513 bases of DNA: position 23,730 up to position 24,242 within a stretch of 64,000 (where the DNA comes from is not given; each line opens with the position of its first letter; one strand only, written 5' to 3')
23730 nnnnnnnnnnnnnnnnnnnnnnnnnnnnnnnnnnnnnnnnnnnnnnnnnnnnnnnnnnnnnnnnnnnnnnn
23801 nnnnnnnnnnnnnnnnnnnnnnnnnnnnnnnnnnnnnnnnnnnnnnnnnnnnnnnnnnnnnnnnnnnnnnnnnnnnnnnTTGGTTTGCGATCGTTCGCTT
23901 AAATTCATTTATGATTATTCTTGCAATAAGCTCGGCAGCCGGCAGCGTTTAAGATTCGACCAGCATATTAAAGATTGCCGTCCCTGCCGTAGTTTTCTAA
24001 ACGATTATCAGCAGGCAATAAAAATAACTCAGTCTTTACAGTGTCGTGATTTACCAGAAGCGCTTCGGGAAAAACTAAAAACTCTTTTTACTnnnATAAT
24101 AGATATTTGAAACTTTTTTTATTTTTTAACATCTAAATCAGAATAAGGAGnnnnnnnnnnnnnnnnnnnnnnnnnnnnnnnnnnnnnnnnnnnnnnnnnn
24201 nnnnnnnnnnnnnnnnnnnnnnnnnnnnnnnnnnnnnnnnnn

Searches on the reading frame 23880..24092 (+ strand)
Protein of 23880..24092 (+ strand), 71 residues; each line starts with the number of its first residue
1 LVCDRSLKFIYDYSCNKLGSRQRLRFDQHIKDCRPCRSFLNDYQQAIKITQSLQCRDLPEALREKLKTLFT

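Call 62: search_protein_families(library=pfam, proteins=[window:23880-24092:+], max_evalue=0.01)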
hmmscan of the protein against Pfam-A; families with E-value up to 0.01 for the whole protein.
window:23880-24092:+ (71 aa): 1 family
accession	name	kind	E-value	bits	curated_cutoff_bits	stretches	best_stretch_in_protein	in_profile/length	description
PF13490.11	zf-HC2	-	0.0014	19.1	22.2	1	16-37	14-35/35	Putative zinc-finger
